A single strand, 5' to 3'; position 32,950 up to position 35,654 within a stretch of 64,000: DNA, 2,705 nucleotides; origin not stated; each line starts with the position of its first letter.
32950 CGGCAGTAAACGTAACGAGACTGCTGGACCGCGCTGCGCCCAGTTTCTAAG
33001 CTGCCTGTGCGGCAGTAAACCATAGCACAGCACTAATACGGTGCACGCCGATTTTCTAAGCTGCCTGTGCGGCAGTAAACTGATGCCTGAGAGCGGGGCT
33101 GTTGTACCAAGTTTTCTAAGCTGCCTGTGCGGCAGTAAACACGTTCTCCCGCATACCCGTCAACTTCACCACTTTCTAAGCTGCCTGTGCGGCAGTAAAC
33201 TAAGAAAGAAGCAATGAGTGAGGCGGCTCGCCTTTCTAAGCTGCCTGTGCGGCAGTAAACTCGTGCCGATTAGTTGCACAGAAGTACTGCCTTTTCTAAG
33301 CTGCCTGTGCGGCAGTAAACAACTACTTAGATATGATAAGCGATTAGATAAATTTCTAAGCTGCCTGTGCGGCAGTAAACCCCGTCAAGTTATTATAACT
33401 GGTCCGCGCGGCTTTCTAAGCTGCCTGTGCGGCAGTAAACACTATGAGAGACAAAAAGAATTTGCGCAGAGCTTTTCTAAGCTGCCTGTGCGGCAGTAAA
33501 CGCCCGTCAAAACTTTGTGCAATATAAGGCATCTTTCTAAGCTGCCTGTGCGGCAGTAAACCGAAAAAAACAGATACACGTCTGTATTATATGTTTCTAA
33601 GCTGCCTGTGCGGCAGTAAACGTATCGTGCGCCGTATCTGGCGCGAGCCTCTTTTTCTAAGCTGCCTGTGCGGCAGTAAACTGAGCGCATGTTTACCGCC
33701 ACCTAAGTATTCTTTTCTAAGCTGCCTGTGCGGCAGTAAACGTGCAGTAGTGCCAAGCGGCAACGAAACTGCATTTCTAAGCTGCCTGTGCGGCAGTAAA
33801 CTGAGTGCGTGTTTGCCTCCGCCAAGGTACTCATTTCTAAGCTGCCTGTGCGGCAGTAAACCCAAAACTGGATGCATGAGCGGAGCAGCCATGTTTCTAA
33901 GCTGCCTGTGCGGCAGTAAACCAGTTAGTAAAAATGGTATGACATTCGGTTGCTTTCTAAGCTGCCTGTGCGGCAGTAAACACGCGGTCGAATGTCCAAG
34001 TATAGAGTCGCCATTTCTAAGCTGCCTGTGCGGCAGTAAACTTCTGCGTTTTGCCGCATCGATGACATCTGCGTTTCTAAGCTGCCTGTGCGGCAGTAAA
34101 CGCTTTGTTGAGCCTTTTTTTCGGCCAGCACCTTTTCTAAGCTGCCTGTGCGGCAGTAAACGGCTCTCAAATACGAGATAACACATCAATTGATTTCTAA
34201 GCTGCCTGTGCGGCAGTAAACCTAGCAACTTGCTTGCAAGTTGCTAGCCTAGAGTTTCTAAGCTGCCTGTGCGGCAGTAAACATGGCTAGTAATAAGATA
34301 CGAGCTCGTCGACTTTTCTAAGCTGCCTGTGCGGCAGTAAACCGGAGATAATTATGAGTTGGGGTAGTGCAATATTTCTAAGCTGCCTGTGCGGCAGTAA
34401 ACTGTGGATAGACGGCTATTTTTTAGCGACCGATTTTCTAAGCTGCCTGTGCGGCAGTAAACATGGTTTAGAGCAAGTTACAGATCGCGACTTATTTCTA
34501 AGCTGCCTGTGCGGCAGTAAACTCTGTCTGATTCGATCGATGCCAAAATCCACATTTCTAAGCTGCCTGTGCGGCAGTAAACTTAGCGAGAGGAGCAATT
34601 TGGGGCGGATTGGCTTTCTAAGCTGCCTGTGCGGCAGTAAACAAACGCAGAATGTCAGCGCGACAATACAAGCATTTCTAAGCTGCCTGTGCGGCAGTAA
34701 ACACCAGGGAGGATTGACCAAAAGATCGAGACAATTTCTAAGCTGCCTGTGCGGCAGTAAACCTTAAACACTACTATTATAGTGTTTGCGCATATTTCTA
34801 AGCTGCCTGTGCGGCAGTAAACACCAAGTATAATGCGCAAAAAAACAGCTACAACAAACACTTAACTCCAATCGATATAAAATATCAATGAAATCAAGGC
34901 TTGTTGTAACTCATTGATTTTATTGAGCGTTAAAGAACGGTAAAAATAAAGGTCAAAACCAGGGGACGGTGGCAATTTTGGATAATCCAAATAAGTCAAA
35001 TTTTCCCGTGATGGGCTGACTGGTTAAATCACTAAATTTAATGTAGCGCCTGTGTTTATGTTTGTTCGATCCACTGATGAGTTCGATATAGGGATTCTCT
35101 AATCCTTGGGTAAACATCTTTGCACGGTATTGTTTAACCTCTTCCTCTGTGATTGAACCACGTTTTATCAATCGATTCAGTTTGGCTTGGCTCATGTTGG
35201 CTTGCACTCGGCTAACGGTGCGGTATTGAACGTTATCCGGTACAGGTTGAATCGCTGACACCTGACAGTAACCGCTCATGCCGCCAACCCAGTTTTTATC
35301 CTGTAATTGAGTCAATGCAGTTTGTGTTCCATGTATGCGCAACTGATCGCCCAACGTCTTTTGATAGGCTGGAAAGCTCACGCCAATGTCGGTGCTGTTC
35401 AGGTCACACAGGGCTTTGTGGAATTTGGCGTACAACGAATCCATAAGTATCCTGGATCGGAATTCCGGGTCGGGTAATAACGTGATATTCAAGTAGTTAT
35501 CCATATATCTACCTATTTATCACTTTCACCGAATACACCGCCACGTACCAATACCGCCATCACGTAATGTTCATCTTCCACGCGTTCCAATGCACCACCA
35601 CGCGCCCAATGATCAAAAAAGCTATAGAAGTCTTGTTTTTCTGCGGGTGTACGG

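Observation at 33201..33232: A second perfect self-match: spacer 33201-33232 equals IS3-family orfA at 17569-17600, 16 kb away in the same window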

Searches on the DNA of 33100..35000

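Call 53: search_rna_families(source=window, start=33100, end=35000, threshold=gathering)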
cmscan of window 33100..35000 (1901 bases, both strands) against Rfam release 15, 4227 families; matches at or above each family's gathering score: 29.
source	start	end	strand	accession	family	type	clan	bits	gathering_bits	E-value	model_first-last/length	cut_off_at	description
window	33113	33140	-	RF01317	CRISPR-DR4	Gene; CRISPR;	CL00014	46.8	35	2.5e-09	1-28/28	no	CRISPR RNA direct repeat element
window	33173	33200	-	RF01317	CRISPR-DR4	Gene; CRISPR;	CL00014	46.8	35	2.5e-09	1-28/28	no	CRISPR RNA direct repeat element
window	33233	33260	-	RF01317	CRISPR-DR4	Gene; CRISPR;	CL00014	46.8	35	2.5e-09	1-28/28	no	CRISPR RNA direct repeat element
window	33293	33320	-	RF01317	CRISPR-DR4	Gene; CRISPR;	CL00014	46.8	35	2.5e-09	1-28/28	no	CRISPR RNA direct repeat element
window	33353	33380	-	RF01317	CRISPR-DR4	Gene; CRISPR;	CL00014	46.8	35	2.5e-09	1-28/28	no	CRISPR RNA direct repeat element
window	33413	33440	-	RF01317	CRISPR-DR4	Gene; CRISPR;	CL00014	46.8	35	2.5e-09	1-28/28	no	CRISPR RNA direct repeat element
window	33474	33501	-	RF01317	CRISPR-DR4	Gene; CRISPR;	CL00014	46.8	35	2.5e-09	1-28/28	no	CRISPR RNA direct repeat element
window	33534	33561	-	RF01317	CRISPR-DR4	Gene; CRISPR;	CL00014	46.8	35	2.5e-09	1-28/28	no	CRISPR RNA direct repeat element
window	33594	33621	-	RF01317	CRISPR-DR4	Gene; CRISPR;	CL00014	46.8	35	2.5e-09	1-28/28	no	CRISPR RNA direct repeat element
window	33654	33681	-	RF01317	CRISPR-DR4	Gene; CRISPR;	CL00014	46.8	35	2.5e-09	1-28/28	no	CRISPR RNA direct repeat element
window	33714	33741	-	RF01317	CRISPR-DR4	Gene; CRISPR;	CL00014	46.8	35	2.5e-09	1-28/28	no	CRISPR RNA direct repeat element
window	33774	33801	-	RF01317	CRISPR-DR4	Gene; CRISPR;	CL00014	46.8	35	2.5e-09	1-28/28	no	CRISPR RNA direct repeat element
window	33834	33861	-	RF01317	CRISPR-DR4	Gene; CRISPR;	CL00014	46.8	35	2.5e-09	1-28/28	no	CRISPR RNA direct repeat element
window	33894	33921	-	RF01317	CRISPR-DR4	Gene; CRISPR;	CL00014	46.8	35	2.5e-09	1-28/28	no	CRISPR RNA direct repeat element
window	33954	33981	-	RF01317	CRISPR-DR4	Gene; CRISPR;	CL00014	46.8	35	2.5e-09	1-28/28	no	CRISPR RNA direct repeat element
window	34014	34041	-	RF01317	CRISPR-DR4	Gene; CRISPR;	CL00014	46.8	35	2.5e-09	1-28/28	no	CRISPR RNA direct repeat element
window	34074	34101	-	RF01317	CRISPR-DR4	Gene; CRISPR;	CL00014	46.8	35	2.5e-09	1-28/28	no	CRISPR RNA direct repeat element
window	34134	34161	-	RF01317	CRISPR-DR4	Gene; CRISPR;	CL00014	46.8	35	2.5e-09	1-28/28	no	CRISPR RNA direct repeat element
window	34194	34221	-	RF01317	CRISPR-DR4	Gene; CRISPR;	CL00014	46.8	35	2.5e-09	1-28/28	no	CRISPR RNA direct repeat element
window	34255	34282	-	RF01317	CRISPR-DR4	Gene; CRISPR;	CL00014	46.8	35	2.5e-09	1-28/28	no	CRISPR RNA direct repeat element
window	34315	34342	-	RF01317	CRISPR-DR4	Gene; CRISPR;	CL00014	46.8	35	2.5e-09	1-28/28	no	CRISPR RNA direct repeat element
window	34375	34402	-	RF01317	CRISPR-DR4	Gene; CRISPR;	CL00014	46.8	35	2.5e-09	1-28/28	no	CRISPR RNA direct repeat element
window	34435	34462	-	RF01317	CRISPR-DR4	Gene; CRISPR;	CL00014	46.8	35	2.5e-09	1-28/28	no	CRISPR RNA direct repeat element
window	34495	34522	-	RF01317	CRISPR-DR4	Gene; CRISPR;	CL00014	46.8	35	2.5e-09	1-28/28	no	CRISPR RNA direct repeat element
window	34555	34582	-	RF01317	CRISPR-DR4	Gene; CRISPR;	CL00014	46.8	35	2.5e-09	1-28/28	no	CRISPR RNA direct repeat element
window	34615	34642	-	RF01317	CRISPR-DR4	Gene; CRISPR;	CL00014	46.8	35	2.5e-09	1-28/28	no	CRISPR RNA direct repeat element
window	34675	34702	-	RF01317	CRISPR-DR4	Gene; CRISPR;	CL00014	46.8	35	2.5e-09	1-28/28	no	CRISPR RNA direct repeat element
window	34735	34762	-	RF01317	CRISPR-DR4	Gene; CRISPR;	CL00014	46.8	35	2.5e-09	1-28/28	no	CRISPR RNA direct repeat element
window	34795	34822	-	RF01317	CRISPR-DR4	Gene; CRISPR;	CL00014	46.8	35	2.5e-09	1-28/28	no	CRISPR RNA direct repeat element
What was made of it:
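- On Type I-F (I-F1) CRISPR-Cas array: Rfam RF01317 scores 46.8 bits against a gathering score of 35 (call 53).
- Rfam CRISPR-DR4 matches lie on the - strand (call 53).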

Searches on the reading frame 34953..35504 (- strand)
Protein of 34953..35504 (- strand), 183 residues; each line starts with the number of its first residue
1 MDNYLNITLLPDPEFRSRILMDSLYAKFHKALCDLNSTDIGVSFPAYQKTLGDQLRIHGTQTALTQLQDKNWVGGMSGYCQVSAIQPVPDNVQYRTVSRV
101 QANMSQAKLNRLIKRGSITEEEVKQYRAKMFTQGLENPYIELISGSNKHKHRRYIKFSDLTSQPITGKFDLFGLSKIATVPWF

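Call 10: search_protein_families(library=pfam, proteins=[window:34953-35504:-])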
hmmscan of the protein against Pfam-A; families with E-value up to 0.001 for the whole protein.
window:34953-35504:- (183 aa): 1 family
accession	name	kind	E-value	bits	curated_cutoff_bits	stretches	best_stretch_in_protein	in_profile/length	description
PF09618.15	Cas_Csy4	-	1.2e-62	211.6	25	1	4-183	1-181/181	CRISPR-associated protein (Cas_Csy4)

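Call 14: find_encoding_contigs(protein=window:34953-35504:-, flank=10000, max_places=6)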
Protein window:34953-35504:- (183 aa): no gene with exactly this product is on record in the collection.

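Call 28: list_cluster_members(proteins=[P0001, window:34953-35504:-, window:35513-36538:-, window:36557-37489:-, window:37486-38802:-, window:811-4893:-, window:8640-9830:-, window:7587-8120:-, window:50072-51904:-, window:18573-18845:+])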
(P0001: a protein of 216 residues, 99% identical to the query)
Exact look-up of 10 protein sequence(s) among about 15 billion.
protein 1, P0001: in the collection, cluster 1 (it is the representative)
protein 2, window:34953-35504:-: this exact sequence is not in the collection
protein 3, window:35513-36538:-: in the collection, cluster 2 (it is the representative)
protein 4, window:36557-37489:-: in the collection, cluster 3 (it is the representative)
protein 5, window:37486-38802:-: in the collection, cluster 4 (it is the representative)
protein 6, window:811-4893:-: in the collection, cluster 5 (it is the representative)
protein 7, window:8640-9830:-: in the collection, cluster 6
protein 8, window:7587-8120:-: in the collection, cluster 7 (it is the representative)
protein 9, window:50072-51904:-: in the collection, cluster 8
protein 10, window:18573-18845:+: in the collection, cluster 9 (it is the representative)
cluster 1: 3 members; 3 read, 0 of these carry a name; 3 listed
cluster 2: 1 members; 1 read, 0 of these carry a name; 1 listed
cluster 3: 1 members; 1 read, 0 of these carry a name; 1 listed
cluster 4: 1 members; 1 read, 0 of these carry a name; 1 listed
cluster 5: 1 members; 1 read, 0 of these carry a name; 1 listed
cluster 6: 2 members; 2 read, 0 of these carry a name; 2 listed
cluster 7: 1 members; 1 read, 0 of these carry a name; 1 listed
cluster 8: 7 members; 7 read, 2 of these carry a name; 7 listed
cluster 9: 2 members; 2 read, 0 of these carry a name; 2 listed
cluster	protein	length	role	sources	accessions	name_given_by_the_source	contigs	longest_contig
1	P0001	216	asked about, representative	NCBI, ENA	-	-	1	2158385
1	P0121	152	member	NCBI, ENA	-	-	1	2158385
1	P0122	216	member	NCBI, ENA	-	-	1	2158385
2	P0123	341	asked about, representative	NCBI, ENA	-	-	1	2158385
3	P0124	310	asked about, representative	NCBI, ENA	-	-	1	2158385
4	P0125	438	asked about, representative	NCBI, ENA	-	-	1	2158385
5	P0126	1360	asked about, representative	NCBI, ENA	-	-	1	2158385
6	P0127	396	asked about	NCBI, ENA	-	-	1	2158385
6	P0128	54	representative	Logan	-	-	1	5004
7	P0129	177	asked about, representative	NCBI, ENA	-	-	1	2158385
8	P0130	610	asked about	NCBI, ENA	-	-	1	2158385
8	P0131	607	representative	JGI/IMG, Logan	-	excinuclease ABC subunit C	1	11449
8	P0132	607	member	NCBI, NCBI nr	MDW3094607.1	MAG: excinuclease ABC subunit UvrC [Gammaproteobacteria bacterium] | excinuclease ABC subunit UvrC [Gammaproteobacteria bacterium]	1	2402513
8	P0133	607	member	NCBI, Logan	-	-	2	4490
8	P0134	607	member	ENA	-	-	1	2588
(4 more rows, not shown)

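Call 29: find_encoding_contigs(protein=P0122, flank=10000, max_places=10)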
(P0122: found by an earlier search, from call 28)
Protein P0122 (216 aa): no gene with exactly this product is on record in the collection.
